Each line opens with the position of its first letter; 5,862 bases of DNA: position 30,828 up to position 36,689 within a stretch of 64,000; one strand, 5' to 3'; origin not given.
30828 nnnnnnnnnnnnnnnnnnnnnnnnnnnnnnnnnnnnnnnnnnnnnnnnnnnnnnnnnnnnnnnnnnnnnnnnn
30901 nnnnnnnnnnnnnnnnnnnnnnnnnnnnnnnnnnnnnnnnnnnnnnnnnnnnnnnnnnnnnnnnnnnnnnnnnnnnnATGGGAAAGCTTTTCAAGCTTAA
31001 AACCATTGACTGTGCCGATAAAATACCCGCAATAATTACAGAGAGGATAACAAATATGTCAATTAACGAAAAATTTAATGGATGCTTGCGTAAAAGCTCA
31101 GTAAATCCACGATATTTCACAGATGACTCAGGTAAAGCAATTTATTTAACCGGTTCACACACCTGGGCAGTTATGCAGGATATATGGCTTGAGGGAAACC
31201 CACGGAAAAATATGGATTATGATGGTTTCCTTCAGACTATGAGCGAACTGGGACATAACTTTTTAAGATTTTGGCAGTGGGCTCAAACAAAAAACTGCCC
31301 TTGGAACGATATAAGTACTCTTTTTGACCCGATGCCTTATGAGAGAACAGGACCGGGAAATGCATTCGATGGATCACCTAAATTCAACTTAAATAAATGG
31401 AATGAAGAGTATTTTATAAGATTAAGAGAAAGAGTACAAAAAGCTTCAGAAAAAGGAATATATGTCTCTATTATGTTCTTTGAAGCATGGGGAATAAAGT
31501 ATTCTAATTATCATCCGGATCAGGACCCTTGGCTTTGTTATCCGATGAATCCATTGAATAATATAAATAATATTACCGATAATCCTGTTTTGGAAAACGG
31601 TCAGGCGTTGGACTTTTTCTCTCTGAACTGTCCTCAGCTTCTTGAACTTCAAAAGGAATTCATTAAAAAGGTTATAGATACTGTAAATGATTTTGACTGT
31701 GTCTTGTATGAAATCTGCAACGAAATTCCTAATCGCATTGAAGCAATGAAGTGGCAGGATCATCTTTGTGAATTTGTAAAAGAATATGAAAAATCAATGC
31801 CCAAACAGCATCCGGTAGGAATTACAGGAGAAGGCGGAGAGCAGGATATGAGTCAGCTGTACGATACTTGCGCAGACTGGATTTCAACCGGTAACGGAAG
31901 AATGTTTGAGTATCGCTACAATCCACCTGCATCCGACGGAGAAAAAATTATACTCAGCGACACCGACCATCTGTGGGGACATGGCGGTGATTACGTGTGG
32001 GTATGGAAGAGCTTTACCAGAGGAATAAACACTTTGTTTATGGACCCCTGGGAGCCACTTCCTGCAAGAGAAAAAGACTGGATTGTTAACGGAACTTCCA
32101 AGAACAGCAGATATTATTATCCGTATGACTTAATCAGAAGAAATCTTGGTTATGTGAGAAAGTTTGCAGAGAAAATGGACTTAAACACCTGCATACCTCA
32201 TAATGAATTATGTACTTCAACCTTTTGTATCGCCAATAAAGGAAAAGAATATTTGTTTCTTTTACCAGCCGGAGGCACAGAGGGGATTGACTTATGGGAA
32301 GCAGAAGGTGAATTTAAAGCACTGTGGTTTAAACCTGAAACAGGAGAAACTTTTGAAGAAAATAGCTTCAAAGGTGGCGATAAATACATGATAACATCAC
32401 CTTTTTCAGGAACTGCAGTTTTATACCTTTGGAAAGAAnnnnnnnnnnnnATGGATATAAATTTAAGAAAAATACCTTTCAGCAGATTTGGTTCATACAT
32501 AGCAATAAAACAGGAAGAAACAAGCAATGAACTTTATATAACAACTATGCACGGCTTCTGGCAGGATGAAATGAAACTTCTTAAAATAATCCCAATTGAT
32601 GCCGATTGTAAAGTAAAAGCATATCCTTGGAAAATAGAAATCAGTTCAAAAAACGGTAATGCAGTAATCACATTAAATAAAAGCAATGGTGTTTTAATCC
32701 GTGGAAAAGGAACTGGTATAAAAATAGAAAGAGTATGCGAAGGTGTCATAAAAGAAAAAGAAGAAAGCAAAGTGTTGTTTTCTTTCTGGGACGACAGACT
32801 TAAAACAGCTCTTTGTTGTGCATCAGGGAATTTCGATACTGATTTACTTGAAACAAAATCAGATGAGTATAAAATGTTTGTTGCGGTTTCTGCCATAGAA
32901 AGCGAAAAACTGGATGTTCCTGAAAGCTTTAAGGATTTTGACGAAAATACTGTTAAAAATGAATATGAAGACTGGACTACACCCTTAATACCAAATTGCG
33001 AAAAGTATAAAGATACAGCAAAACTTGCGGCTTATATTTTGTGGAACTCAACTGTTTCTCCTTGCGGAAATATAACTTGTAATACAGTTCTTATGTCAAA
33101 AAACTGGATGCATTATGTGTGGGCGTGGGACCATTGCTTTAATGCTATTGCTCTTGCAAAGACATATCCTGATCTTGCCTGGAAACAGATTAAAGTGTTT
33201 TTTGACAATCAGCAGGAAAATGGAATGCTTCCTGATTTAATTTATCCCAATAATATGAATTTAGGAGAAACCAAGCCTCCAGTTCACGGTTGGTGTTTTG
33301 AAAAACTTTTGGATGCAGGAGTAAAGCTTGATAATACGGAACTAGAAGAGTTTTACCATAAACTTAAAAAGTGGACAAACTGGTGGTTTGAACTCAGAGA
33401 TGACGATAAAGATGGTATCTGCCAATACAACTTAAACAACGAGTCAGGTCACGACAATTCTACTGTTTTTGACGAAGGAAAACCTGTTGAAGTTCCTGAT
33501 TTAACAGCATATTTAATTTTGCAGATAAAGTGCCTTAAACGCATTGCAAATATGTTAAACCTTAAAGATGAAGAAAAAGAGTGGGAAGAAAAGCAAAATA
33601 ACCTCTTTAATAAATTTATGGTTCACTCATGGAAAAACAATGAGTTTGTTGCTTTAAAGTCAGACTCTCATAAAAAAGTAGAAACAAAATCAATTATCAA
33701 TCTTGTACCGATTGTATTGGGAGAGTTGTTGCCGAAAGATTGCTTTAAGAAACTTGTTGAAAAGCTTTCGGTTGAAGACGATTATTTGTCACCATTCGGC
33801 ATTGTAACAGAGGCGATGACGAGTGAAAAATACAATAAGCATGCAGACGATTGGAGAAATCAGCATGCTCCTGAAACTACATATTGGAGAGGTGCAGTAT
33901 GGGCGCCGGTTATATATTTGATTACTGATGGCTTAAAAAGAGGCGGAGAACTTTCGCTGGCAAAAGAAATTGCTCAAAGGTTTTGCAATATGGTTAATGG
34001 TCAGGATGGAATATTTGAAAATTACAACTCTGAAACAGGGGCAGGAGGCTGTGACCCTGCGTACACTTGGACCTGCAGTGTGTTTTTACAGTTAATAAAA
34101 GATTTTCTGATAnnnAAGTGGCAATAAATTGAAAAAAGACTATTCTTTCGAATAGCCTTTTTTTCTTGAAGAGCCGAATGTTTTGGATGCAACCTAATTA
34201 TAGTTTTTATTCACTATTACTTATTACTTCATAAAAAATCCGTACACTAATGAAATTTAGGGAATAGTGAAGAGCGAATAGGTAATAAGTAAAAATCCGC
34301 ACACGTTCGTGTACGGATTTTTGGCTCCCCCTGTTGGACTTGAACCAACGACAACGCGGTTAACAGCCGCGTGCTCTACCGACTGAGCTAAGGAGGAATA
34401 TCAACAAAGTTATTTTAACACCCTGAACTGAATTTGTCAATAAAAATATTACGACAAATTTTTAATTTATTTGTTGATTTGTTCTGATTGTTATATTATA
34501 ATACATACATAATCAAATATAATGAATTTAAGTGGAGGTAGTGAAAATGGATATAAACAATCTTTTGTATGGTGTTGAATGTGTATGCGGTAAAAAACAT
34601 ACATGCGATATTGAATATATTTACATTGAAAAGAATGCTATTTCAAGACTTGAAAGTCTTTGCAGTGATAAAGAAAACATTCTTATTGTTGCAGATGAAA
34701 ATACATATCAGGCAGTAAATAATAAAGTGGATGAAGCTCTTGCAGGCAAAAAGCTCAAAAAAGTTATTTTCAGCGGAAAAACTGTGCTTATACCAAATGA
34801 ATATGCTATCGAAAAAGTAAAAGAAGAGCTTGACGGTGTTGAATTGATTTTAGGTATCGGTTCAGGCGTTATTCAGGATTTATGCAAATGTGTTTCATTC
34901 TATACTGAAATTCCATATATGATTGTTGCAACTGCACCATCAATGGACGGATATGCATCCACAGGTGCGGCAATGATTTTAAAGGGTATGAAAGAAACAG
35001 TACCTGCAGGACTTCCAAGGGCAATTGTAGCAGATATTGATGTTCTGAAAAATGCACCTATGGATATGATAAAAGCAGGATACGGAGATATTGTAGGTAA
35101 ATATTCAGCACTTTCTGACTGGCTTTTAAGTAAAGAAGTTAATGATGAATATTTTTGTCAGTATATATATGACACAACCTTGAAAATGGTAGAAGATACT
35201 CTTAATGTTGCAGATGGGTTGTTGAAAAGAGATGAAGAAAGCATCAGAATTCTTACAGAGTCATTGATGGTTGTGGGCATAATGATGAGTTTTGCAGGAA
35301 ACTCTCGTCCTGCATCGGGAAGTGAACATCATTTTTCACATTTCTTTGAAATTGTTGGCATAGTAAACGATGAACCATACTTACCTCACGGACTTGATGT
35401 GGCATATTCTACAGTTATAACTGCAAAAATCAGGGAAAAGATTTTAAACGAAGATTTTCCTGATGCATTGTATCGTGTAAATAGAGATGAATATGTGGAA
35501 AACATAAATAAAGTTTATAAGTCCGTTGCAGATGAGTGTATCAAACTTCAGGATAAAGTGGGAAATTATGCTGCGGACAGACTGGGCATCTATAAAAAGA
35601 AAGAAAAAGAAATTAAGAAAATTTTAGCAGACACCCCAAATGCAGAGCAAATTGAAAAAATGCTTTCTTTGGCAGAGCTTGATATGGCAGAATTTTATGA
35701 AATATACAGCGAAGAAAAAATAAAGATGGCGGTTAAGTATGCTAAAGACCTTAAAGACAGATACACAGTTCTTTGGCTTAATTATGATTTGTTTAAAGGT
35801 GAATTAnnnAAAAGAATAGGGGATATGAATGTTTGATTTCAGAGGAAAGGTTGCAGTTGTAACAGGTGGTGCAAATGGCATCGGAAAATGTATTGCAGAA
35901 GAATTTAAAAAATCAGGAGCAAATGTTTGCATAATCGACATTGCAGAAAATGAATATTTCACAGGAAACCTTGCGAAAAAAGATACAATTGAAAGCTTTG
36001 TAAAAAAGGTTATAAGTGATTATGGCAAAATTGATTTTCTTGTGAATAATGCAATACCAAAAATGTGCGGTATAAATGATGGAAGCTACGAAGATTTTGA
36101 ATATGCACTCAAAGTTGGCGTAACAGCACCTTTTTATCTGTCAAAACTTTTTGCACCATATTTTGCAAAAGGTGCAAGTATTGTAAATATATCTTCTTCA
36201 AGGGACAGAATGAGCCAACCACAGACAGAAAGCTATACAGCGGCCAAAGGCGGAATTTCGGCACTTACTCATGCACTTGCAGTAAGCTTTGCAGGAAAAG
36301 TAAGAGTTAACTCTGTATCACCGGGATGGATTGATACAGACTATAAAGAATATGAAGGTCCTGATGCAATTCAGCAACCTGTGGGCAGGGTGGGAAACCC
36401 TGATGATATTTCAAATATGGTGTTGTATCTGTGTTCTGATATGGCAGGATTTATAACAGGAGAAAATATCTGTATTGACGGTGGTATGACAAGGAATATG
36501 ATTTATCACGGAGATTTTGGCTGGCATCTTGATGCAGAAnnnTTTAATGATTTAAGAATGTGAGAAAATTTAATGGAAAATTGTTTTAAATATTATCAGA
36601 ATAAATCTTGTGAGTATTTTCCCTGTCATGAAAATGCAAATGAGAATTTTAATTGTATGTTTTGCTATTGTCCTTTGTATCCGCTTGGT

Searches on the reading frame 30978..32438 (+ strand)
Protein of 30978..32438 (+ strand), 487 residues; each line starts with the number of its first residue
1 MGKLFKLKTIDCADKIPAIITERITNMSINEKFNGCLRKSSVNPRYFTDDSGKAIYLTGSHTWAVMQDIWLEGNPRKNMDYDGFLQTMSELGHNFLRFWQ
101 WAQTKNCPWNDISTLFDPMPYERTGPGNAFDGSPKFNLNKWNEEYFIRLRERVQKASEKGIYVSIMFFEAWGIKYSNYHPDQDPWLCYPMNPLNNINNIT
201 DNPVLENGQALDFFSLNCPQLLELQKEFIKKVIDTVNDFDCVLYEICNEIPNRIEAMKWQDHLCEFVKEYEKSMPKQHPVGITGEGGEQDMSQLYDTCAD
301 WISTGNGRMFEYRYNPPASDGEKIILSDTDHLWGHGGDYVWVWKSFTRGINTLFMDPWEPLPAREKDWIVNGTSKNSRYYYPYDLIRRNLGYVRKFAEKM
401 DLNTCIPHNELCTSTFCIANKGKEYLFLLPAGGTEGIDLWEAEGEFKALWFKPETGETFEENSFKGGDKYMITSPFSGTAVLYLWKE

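Call 14: search_protein_families(library=pfam, proteins=[window:30978-32438:+], max_evalue=0.001)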
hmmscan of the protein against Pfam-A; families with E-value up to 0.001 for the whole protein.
window:30978-32438:+ (487 aa): 3 families
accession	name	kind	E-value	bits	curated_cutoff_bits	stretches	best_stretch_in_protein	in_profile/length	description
PF19815.4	DUF6298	-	2.6e-12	46.8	28.1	1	115-290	203-376/487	Family of unknown function (DUF6298)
PF13204.13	Apiosidase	-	3e-05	24.2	26.5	1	43-177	3-113/320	Apiosidase-like, catalytic domain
PF12904.13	Collagen_bind_2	-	0.00058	20.1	22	0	416-474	17-77/92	Putative collagen-binding domain of a collagenase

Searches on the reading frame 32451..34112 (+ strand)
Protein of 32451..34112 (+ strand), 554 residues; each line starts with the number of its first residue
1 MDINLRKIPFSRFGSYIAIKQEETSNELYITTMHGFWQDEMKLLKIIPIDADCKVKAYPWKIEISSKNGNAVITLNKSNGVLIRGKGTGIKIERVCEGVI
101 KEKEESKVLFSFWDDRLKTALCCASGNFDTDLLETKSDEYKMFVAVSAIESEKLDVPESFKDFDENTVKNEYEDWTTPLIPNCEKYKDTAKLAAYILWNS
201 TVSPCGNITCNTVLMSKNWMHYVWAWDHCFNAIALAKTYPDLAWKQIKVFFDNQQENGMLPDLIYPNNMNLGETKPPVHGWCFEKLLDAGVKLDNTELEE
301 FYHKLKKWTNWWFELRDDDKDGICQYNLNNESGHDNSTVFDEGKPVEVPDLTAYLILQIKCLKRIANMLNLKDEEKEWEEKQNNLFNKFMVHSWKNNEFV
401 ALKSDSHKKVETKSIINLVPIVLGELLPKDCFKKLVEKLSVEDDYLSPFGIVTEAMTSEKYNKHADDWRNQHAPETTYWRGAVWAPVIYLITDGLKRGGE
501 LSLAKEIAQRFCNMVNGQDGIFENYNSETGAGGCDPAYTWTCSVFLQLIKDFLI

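Call 14: search_protein_families(library=pfam, proteins=[window:32451-34112:+], max_evalue=0.001)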
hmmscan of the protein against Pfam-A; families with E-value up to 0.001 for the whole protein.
window:32451-34112:+ (554 aa): 4 families
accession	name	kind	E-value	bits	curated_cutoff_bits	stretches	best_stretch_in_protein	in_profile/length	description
PF22422.2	MGH1-like_GH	-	1.4e-49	170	27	1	221-541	2-356/356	Mannosylglycerate hydrolase MGH1-like glycoside hydrolase domain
PF03200.22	Glyco_hydro_63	-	8.9e-11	41.7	22.4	1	402-546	335-488/492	Glycosyl hydrolase family 63 C-terminal domain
PF01204.24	Trehalase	-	3.2e-07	30.1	21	1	307-538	263-491/512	Trehalase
PF17389.8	Bac_rhamnosid6H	-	2.4e-05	24.2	24.5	1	246-410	68-220/339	Bacterial alpha-L-rhamnosidase 6 hairpin glycosidase domain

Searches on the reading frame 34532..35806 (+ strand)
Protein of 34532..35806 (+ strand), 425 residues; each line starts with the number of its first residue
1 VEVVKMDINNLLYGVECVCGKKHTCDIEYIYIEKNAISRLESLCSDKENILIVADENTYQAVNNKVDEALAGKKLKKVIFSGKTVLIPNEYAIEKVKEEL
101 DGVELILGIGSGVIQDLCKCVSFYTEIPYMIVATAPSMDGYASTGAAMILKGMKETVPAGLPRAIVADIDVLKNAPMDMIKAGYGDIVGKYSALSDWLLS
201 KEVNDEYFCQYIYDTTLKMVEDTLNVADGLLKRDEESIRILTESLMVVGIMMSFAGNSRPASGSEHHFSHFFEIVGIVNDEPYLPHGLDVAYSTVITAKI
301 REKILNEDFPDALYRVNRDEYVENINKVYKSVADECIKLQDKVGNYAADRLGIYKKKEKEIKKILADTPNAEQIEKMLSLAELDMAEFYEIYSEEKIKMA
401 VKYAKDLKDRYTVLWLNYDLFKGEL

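Call 14: search_protein_families(library=pfam, proteins=[window:34532-35806:+], max_evalue=0.001)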
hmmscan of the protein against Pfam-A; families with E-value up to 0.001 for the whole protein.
window:34532-35806:+ (425 aa): 2 families
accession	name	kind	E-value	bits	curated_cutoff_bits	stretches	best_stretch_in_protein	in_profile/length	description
PF13685.12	Fe-ADH_2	-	6.9e-32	111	28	1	32-176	2-149/149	Iron-containing alcohol dehydrogenase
PF00465.25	Fe-ADH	-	4.7e-07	30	31.3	1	30-140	4-135/168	Iron-containing alcohol dehydrogenase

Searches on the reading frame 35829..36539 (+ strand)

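Call 52: search_protein_families(library=pfam, proteins=[window:35829-36539:+], max_evalue=0.00001)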
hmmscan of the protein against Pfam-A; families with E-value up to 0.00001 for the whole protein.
window:35829-36539:+ (237 aa): 3 families
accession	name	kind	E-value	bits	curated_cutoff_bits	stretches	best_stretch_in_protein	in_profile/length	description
PF13561.12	adh_short_C2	-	1e-49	169.7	27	1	15-221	3-236/236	Enoyl-(Acyl carrier protein) reductase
PF00106.31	adh_short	-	3.9e-36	124.8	26.6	1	7-175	1-189/195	short chain dehydrogenase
PF23441.1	SDR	-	9.1e-08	32.2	27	1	45-219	67-254/258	SDR-like rossmann domain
